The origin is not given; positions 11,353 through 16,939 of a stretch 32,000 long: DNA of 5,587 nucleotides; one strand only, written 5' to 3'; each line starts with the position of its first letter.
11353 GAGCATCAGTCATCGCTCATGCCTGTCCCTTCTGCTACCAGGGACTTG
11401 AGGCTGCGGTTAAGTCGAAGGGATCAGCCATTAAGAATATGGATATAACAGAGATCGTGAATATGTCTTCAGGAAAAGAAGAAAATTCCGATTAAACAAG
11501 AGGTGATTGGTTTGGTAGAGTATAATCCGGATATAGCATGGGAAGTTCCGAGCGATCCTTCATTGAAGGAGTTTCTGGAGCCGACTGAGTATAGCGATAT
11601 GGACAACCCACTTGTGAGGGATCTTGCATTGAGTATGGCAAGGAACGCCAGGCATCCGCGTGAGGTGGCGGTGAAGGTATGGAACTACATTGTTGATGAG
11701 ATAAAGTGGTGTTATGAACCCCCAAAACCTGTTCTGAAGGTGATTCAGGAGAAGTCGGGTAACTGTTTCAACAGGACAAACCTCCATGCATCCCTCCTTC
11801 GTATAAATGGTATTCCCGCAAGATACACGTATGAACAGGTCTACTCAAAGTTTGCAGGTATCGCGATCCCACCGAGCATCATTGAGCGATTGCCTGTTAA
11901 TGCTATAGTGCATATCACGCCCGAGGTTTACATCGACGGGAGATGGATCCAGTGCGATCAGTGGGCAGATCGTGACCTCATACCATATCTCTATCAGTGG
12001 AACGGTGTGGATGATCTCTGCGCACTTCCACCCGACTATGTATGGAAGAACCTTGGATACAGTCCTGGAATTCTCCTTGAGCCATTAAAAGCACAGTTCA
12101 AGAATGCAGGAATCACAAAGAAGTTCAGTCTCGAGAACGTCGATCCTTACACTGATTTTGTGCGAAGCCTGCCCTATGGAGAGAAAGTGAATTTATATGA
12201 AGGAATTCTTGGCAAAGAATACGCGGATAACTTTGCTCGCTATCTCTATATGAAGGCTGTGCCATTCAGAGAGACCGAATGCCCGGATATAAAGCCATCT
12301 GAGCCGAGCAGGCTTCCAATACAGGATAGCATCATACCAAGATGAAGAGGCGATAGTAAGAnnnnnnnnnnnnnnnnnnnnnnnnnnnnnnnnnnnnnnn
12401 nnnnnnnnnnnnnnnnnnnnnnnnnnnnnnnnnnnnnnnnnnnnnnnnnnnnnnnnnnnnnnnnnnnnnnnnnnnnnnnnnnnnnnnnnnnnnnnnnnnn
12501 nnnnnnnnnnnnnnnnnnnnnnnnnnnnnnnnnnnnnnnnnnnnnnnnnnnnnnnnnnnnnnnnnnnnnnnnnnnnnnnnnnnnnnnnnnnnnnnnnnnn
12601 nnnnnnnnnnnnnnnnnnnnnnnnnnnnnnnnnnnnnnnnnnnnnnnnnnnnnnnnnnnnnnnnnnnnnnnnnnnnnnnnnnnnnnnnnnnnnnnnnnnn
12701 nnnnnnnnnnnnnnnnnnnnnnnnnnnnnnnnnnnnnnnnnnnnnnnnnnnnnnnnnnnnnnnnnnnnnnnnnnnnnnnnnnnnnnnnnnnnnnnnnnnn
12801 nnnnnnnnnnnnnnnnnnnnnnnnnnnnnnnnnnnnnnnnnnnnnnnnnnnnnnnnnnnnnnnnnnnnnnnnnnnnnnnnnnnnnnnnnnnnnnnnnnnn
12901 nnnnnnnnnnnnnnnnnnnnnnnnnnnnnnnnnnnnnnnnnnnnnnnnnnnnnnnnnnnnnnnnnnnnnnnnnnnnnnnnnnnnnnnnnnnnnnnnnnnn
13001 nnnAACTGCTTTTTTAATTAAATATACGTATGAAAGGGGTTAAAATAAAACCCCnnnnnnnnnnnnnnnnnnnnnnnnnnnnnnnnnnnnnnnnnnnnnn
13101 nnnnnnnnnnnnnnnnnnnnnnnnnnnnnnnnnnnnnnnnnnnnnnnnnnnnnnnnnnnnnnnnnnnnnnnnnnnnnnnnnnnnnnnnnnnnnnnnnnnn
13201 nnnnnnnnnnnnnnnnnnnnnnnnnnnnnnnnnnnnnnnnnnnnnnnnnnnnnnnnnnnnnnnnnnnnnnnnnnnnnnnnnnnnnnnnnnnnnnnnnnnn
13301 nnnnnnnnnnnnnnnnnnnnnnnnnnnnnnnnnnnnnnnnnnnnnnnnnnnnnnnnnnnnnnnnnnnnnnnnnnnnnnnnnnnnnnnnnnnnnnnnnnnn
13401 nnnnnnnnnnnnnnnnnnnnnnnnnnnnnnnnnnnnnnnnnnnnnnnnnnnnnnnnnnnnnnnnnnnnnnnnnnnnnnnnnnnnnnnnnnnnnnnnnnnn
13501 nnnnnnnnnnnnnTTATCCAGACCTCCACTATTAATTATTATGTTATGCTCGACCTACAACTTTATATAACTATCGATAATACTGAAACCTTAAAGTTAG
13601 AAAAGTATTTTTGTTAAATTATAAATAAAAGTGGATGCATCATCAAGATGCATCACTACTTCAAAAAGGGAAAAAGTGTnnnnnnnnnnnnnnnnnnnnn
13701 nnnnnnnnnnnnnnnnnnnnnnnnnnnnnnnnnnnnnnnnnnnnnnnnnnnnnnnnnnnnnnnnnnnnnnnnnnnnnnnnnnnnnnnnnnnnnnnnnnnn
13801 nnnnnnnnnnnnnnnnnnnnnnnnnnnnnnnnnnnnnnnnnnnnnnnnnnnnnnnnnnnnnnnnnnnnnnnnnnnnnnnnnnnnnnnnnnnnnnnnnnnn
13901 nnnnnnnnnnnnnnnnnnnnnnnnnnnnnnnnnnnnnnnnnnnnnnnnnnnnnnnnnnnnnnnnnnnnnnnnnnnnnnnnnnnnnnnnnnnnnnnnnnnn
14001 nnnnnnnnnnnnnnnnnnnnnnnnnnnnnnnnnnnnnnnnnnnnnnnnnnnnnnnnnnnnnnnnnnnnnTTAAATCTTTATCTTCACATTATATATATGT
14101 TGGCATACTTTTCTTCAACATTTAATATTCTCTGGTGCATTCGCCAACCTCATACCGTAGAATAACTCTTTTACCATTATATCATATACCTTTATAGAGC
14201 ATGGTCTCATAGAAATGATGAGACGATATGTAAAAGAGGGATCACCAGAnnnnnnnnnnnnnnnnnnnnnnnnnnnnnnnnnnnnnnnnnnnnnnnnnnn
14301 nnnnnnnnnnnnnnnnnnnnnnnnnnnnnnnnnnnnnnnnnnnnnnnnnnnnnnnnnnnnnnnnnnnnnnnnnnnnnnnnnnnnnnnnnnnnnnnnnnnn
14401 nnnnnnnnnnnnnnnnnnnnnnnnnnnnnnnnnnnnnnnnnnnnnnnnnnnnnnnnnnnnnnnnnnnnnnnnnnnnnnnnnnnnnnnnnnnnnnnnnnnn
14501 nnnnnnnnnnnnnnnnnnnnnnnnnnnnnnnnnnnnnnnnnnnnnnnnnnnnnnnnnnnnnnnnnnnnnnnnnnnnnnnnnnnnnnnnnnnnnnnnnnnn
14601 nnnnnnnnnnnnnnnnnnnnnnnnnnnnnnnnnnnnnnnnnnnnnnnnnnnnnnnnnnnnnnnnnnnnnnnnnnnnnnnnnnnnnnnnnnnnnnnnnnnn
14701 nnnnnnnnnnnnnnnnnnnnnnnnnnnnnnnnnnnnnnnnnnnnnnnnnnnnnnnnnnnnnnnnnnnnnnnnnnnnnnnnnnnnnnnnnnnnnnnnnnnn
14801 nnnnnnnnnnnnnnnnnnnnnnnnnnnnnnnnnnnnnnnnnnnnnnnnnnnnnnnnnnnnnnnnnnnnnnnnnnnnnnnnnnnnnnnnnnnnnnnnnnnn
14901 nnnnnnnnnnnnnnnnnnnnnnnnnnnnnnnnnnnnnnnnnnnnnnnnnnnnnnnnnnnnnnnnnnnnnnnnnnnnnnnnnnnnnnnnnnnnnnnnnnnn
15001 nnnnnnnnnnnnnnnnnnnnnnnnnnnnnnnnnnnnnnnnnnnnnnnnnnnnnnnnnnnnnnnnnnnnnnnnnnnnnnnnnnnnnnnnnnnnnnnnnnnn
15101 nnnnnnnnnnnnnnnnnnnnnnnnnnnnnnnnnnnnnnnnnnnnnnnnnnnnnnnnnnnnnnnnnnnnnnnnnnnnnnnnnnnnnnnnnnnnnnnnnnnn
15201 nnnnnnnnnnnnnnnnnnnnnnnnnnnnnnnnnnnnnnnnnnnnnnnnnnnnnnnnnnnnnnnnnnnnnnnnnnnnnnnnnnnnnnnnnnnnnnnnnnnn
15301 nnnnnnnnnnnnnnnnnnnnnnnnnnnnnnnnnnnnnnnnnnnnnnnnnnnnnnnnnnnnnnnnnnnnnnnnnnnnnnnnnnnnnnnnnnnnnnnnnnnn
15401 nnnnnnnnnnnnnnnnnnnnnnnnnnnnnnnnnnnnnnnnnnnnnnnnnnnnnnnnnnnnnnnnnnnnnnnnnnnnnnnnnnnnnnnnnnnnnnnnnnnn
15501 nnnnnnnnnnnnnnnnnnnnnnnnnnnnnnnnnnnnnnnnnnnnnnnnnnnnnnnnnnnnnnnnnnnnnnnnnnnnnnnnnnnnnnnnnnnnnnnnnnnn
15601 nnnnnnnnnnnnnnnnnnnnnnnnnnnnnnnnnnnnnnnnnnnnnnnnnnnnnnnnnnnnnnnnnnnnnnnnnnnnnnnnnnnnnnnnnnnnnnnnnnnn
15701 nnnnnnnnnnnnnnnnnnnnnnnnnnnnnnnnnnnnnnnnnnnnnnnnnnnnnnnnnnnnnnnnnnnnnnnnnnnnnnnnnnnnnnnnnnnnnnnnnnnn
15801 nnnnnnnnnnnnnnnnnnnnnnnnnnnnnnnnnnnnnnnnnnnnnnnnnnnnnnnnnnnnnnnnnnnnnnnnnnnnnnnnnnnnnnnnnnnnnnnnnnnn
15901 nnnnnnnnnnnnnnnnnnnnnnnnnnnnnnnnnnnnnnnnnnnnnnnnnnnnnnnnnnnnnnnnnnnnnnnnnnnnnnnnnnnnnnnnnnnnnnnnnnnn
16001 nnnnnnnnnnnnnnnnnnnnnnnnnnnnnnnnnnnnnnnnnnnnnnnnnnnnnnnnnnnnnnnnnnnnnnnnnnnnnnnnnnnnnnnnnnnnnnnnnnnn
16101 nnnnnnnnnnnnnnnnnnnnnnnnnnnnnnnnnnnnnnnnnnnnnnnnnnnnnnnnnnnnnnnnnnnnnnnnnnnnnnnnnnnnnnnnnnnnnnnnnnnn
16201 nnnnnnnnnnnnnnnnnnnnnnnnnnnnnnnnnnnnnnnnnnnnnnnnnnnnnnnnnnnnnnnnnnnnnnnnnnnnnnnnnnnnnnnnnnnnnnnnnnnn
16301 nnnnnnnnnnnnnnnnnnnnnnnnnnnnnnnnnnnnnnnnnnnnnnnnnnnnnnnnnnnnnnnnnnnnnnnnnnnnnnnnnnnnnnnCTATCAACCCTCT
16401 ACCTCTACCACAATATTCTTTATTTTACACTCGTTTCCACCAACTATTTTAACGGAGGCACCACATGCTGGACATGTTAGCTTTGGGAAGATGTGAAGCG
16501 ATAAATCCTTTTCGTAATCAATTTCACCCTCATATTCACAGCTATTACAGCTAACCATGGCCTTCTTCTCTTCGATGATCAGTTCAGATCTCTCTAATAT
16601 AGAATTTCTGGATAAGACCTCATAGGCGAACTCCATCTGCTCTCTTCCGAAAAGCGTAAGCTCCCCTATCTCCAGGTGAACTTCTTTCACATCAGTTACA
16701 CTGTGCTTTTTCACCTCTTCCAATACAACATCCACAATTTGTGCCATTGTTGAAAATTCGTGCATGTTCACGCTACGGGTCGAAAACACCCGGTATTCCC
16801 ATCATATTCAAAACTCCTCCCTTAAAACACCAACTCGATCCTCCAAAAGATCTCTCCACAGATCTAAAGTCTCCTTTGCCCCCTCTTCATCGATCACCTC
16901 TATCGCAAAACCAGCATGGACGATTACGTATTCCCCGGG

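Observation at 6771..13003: Seven-gene translationally coupled operon combining a mini-AOR, ferredoxin, GATase1-like, HdrE/HdrD-like, transglutaminase-like and QueG-like proteins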

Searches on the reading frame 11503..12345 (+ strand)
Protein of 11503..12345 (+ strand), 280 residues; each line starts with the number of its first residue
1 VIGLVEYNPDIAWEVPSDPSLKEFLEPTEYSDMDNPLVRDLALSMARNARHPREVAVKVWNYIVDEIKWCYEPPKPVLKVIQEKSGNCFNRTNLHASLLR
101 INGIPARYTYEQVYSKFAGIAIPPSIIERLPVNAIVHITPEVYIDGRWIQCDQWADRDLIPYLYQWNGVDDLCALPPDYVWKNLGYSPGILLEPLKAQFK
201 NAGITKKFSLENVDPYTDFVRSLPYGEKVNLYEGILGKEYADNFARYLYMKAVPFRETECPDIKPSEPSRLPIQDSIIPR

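Call 3: search_protein_families(library=pfam, proteins=[window:11503-12345:+], max_evalue=0.01)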
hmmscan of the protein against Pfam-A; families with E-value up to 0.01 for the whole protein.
window:11503-12345:+ (280 aa): 1 family
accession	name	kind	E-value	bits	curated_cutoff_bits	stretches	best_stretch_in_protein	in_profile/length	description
PF01841.26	Transglut_core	-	1.3e-15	58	23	1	40-152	2-107/108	Transglutaminase-like superfamily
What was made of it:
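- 11503..12345 (+): g6: transglutaminase-core Cys-protease-fold protein (likely start TTG 11512, 277 aa). It is a lineage-specific add-on. Pfam Transglut_core at 58 bits (call 3).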

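Call 4: search_protein_families(library=ncbifam, proteins=[window:11503-12345:+], max_evalue=0.01)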
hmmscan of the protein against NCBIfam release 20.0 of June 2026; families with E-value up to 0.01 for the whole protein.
window:11503-12345:+ (280 aa): 0 families

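Call 39: find_homologous_proteins(query=window:11503-12345:+, max_evalue=0.001)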
Query window:11503-12345:+ (280 aa): 4 proteins with E <= 0.001 among 355 candidates.
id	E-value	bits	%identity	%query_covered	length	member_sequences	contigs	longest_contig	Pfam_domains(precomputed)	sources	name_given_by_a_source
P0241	1.0e-176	605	93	99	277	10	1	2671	PF01841.26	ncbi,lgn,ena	-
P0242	3.7e-149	514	75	100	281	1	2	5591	PF01841.26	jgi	-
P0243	9.0e-131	454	70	97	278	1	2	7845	PF01841.26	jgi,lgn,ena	-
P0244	3.9e-116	406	61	100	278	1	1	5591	PF01841.26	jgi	-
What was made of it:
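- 11503..12345 (+): Only 4 homologues found (call 39).
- The g6 family has four detectable relatives (call 39).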

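Call 40: find_encoding_contigs(protein=P0243, flank=10000, max_places=3)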
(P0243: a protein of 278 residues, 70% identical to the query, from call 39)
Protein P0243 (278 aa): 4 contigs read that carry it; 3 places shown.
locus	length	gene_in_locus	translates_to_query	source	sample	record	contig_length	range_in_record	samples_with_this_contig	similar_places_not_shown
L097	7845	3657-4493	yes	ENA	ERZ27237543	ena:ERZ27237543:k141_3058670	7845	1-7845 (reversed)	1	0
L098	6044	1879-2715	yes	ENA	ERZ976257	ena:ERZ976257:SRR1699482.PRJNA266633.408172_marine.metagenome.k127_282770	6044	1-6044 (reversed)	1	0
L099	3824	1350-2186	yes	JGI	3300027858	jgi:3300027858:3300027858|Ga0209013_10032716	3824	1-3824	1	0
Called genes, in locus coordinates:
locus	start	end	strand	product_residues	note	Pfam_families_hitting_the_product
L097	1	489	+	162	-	?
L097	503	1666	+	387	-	PF00108:Thiolase_N, PF00109:ketoacyl-synt (weak), PF02803:Thiolase_C, PF22691:Thiolase_C_1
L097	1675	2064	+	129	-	PF12172:zf-ChsH2, PF01796:OB_ChsH2_C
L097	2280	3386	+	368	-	PF00091:Tubulin, PF12327:FtsZ_C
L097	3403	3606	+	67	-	PF00584:SecE (weak)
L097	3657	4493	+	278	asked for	PF01841:Transglut_core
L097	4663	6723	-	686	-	PF07992:Pyr_redox_2 (weak), PF01946:Thi4 (weak), PF01134:GIDA (weak), PF01266:DAO (faint), PF12831:FAD_oxidored, PF13450:NAD_binding_8, PF00037:Fer4 (faint), PF02662:FlpD, +1 more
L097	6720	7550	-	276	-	PF02754:CCG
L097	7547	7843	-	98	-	?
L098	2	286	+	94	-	?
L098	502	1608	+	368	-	PF00091:Tubulin, PF12327:FtsZ_C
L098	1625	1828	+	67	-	PF00584:SecE (weak)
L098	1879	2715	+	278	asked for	PF01841:Transglut_core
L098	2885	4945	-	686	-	PF07992:Pyr_redox_2 (weak), PF01946:Thi4 (weak), PF01134:GIDA (weak), PF01266:DAO (faint), PF12831:FAD_oxidored, PF13450:NAD_binding_8, PF00037:Fer4 (faint), PF02662:FlpD, +1 more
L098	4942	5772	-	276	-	PF02754:CCG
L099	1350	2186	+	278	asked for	PF01841:Transglut_core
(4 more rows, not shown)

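Call 41: find_encoding_contigs(protein=P0242, flank=10000, max_places=3)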
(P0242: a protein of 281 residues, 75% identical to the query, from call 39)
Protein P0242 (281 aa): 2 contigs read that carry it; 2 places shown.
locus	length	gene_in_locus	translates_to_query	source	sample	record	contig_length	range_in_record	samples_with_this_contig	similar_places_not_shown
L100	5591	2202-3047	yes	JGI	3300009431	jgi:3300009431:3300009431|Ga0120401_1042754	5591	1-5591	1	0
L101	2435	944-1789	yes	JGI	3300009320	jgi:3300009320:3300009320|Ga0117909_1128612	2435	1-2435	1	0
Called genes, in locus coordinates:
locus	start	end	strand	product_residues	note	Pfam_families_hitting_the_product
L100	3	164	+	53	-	?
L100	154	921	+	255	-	PF02665:Nitrate_red_gam (weak)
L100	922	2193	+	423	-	PF00037:Fer4 (faint), PF13183:Fer4_8, PF13187:Fer4_9 (weak), PF13237:Fer4_10 (faint), PF13534:Fer4_17, PF02754:CCG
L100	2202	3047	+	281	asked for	PF01841:Transglut_core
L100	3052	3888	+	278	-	PF01841:Transglut_core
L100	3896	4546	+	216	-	PF12838:Fer4_7 (faint), PF00037:Fer4 (faint)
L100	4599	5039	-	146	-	PF00571:CBS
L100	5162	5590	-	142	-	?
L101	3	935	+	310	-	PF02754:CCG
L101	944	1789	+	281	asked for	PF01841:Transglut_core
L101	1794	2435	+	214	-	?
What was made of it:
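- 11503..12345 (+): Duplicated in the sister organism and stand-alone in a 70%-identical relative (calls 40, 41).
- The g4-g5-g6-g6'-g7 order is kept in the sister organism (call 41).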

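Call 57: search_solved_structures(query=window:11503-12345:+, max_evalue=0.1, show_alignments=1)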
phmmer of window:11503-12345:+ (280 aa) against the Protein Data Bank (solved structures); distinct sequences matched with E-value up to 0.1: 0.

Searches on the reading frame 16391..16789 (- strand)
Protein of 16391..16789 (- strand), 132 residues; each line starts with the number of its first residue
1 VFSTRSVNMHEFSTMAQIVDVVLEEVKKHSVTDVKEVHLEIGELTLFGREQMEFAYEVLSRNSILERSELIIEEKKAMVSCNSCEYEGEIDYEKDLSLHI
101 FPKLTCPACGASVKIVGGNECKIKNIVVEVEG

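Call 11: search_protein_families(library=pfam, proteins=[window:16391-16789:-], max_evalue=0.001)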
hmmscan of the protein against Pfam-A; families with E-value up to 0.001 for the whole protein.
window:16391-16789:- (132 aa): 1 family
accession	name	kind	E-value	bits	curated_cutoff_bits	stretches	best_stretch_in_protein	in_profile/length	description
PF01155.25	HypA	-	5.2e-28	97.8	28.9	1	9-127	1-111/112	Hydrogenase/urease nickel incorporation, metallochaperone, hypA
